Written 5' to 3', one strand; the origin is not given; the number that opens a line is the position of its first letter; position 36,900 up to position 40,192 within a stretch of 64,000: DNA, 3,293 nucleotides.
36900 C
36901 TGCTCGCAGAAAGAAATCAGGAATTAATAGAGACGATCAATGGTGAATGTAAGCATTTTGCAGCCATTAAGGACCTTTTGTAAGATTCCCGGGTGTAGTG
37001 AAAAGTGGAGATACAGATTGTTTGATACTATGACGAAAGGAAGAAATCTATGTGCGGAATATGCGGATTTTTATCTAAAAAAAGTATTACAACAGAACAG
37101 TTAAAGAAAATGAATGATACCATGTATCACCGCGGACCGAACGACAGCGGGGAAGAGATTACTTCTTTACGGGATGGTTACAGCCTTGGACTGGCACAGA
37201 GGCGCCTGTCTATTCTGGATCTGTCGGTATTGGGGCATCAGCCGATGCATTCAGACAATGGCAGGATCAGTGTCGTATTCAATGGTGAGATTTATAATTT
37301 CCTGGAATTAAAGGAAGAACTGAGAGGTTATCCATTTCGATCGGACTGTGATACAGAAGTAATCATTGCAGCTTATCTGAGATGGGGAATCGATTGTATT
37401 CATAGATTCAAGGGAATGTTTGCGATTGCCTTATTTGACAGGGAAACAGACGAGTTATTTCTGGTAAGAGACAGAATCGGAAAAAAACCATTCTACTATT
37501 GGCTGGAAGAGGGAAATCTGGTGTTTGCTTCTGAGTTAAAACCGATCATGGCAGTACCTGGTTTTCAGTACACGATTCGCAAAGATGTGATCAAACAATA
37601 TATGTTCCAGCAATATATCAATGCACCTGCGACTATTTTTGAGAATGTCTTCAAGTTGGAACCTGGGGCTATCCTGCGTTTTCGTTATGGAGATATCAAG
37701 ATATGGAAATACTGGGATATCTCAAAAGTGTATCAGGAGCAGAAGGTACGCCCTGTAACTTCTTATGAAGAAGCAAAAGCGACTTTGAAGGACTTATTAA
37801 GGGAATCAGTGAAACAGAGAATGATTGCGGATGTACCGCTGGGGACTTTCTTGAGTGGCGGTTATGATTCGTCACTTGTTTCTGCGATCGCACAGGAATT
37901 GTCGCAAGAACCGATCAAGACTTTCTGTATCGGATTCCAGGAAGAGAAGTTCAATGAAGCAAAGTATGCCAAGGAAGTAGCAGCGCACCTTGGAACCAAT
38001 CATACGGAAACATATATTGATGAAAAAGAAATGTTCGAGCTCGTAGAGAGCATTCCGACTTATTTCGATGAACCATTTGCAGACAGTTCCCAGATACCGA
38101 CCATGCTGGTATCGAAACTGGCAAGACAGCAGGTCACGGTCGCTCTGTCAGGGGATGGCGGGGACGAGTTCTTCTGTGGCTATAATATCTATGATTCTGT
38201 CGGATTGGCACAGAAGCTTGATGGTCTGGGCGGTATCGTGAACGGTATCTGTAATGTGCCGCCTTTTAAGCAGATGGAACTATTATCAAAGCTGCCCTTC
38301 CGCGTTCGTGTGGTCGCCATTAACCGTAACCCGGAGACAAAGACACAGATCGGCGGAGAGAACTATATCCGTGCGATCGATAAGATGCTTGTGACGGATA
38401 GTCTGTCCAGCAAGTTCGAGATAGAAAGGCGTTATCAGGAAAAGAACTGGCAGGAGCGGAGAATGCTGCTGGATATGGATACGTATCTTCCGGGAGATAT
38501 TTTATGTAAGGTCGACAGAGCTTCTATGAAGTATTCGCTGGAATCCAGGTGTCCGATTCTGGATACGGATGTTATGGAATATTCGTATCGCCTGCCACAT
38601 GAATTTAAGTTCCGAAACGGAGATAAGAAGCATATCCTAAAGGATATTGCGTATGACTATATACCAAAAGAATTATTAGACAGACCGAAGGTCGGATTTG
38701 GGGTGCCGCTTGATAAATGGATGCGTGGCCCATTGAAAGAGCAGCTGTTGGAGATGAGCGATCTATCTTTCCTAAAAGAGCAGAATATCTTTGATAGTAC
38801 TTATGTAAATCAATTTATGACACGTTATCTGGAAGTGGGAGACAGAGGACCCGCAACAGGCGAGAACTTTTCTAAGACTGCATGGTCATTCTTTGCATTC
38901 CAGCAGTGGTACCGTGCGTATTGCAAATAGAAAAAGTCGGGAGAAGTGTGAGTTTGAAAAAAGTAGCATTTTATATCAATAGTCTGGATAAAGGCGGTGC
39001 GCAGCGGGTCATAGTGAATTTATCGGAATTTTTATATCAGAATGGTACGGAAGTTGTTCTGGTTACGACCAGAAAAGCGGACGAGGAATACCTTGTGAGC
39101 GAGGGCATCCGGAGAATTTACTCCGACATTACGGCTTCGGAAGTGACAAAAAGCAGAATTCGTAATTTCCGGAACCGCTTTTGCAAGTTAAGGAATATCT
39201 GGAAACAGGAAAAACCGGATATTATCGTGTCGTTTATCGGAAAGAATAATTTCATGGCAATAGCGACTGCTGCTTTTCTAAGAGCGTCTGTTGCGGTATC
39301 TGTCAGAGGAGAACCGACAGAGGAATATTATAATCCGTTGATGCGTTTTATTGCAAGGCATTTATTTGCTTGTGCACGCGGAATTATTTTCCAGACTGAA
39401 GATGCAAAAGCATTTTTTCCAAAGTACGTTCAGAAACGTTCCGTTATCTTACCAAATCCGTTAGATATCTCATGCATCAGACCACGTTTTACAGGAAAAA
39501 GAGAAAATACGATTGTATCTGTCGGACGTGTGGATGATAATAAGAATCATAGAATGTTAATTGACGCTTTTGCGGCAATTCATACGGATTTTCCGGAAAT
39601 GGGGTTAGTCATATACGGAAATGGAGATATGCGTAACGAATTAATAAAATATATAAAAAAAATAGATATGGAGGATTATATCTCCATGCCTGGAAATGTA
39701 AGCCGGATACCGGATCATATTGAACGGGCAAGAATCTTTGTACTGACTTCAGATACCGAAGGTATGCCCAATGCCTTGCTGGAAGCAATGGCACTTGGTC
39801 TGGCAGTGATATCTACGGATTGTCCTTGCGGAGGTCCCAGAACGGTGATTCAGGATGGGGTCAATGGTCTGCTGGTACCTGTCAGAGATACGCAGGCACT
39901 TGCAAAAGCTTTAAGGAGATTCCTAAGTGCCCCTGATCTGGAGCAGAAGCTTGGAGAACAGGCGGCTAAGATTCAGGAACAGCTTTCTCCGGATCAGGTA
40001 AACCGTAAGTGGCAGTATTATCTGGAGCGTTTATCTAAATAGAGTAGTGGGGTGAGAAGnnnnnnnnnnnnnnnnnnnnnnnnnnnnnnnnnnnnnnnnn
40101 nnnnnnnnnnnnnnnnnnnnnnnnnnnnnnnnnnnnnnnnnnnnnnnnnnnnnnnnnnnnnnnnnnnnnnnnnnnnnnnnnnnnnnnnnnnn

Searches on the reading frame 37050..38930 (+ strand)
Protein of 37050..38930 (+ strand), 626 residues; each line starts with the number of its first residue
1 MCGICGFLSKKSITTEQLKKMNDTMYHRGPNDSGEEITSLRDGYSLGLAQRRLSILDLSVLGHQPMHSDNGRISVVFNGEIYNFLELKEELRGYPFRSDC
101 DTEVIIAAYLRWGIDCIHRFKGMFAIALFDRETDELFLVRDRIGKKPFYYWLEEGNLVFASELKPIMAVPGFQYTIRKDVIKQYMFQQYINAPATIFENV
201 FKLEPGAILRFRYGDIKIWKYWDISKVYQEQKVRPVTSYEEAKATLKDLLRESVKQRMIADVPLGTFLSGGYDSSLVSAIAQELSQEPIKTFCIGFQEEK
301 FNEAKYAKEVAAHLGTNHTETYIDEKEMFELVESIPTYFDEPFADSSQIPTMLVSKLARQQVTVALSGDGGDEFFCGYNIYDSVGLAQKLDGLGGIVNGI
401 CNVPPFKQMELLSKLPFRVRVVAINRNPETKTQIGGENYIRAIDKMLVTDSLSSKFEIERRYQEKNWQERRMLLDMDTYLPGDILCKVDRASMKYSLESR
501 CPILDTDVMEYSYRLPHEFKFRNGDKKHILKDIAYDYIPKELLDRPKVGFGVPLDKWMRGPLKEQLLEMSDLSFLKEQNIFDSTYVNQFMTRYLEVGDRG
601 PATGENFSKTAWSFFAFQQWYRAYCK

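Call 65: search_protein_families(library=pfam, proteins=[window:37050-38930:+], max_evalue=0.00001)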
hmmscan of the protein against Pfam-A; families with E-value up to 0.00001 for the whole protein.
window:37050-38930:+ (626 aa): 4 families
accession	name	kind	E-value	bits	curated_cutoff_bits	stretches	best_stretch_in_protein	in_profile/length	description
PF00733.27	Asn_synthase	-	6.3e-98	329.1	21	1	246-622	2-354/354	Asparagine synthase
PF13537.11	GATase_7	-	2.4e-41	141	25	1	51-167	2-122/123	Glutamine amidotransferase domain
PF13522.11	GATase_6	-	2e-38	131.8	27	1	45-162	11-130/130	Glutamine amidotransferase domain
PF02540.23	NAD_synthase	-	6.1e-06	26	21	0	245-325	4-83/242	NAD synthase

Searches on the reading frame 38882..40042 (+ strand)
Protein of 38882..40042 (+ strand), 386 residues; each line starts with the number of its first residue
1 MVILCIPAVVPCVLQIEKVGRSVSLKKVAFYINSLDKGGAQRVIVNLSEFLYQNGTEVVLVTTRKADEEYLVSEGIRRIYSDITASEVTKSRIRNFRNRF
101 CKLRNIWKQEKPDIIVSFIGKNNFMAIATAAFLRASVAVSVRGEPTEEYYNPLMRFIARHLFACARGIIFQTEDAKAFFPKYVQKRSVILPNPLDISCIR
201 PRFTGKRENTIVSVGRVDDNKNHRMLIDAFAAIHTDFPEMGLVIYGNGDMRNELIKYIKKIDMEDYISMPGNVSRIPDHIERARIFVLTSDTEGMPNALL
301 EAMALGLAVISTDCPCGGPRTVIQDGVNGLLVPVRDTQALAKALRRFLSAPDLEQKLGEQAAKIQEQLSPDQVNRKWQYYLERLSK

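Call 65: search_protein_families(library=pfam, proteins=[window:38882-40042:+], max_evalue=0.00001)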
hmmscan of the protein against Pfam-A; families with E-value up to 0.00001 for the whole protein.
window:38882-40042:+ (386 aa): 4 families
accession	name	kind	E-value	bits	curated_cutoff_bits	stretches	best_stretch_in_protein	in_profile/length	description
PF00534.26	Glycos_transf_1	-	5e-39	134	26.4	1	206-363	13-171/172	Glycosyl transferases group 1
PF13692.12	Glyco_trans_1_4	-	8.9e-36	123.7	27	1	209-349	2-141/142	Glycosyl transferases group 1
PF13439.12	Glyco_transf_4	-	1.3e-11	45.2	28.5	1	38-196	2-168/170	Glycosyltransferase Family 4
PF13579.12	Glyco_trans_4_4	-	1.5e-08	35.6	29.7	1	38-179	1-142/158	Glycosyl transferase 4-like domain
